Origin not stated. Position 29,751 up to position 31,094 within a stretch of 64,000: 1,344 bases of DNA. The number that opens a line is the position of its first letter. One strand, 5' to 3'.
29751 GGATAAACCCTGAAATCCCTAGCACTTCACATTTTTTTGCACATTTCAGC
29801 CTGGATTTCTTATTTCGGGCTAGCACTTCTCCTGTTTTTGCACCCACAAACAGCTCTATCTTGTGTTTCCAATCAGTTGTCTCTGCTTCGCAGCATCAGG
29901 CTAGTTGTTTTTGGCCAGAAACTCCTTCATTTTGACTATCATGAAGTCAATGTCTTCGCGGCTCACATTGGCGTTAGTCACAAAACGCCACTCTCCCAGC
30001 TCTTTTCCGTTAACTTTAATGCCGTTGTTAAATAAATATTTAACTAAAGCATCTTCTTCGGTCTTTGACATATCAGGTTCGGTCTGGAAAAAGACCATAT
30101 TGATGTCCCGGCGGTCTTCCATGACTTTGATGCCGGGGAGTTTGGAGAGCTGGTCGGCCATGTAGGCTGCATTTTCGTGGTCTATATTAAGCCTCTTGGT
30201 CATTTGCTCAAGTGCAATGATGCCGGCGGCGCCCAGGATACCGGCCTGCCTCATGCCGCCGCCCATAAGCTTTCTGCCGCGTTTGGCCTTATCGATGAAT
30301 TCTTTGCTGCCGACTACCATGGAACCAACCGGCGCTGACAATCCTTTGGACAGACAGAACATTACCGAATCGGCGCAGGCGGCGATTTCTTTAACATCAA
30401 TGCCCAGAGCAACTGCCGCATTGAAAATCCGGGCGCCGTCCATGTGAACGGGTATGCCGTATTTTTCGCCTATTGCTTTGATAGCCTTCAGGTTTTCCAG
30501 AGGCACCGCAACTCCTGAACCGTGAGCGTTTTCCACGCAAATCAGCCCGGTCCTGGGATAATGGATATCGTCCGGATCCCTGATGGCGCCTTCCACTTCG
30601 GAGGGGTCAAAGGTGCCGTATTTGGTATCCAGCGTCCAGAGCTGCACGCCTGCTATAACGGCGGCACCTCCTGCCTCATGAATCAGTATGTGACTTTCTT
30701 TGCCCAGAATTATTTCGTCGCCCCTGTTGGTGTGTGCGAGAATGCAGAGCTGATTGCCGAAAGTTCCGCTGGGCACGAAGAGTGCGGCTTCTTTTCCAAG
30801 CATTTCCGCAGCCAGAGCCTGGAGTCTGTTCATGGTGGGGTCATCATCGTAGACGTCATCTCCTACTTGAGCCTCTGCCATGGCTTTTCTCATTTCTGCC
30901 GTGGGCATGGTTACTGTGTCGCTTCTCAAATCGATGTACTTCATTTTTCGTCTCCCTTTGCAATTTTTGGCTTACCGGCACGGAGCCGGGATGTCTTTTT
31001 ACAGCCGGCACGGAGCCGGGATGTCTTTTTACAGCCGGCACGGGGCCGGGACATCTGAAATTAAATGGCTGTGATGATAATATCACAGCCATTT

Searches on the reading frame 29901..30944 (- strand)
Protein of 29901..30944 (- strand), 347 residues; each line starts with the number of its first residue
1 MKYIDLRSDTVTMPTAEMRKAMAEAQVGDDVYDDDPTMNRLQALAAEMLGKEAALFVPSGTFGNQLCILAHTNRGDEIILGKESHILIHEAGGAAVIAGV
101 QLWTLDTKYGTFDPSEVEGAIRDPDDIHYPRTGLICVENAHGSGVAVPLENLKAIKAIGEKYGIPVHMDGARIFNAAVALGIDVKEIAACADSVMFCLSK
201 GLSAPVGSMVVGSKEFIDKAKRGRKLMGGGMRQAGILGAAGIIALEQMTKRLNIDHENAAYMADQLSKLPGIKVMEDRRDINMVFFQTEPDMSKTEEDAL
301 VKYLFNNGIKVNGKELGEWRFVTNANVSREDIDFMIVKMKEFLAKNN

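Call 10: search_protein_families(library=pfam, proteins=[window:29901-30944:-], max_evalue=0.001)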
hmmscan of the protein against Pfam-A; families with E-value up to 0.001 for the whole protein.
window:29901-30944:- (347 aa): 3 families
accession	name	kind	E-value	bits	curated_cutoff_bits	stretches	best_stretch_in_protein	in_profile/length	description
PF01212.27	Beta_elim_lyase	-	1.7e-108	362.8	27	1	5-287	1-286/288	Beta-eliminating lyase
PF01041.23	DegT_DnrJ_EryC1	-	3e-09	37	19.8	1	22-310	10-302/360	DegT/DnrJ/EryC1/StrS aminotransferase family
PF00155.27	Aminotran_1_2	-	2.1e-07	30.9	19.7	1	14-332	18-354/361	Aminotransferase class I and II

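Call 32: find_encoding_contigs(protein=window:29901-30944:-, flank=10000, max_places=10)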
Protein window:29901-30944:- (347 aa): 4 contigs read that carry it; 3 places shown.
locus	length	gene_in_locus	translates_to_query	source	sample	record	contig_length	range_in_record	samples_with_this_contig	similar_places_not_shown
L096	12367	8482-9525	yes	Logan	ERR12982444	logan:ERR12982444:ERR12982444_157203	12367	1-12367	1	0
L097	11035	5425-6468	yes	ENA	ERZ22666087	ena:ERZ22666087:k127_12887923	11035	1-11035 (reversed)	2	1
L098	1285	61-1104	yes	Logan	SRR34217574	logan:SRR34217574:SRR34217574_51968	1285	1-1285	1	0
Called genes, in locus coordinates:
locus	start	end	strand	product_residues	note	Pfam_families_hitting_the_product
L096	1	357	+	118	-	?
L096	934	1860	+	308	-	-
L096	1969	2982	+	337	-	PF00583:Acetyltransf_1, PF13508:Acetyltransf_7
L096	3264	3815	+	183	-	-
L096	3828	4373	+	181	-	-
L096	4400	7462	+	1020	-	-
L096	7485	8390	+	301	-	-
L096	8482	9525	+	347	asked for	PF00155:Aminotran_1_2 (weak), PF01212:Beta_elim_lyase, PF01041:DegT_DnrJ_EryC1 (weak)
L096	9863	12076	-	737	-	PF04389:Peptidase_M28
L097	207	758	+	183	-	-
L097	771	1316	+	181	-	-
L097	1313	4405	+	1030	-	-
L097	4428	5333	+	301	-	-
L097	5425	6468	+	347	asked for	PF00155:Aminotran_1_2 (weak), PF01212:Beta_elim_lyase, PF01041:DegT_DnrJ_EryC1 (weak)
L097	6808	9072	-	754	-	PF04389:Peptidase_M28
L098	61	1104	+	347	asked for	PF00155:Aminotran_1_2 (weak), PF01212:Beta_elim_lyase, PF01041:DegT_DnrJ_EryC1 (weak)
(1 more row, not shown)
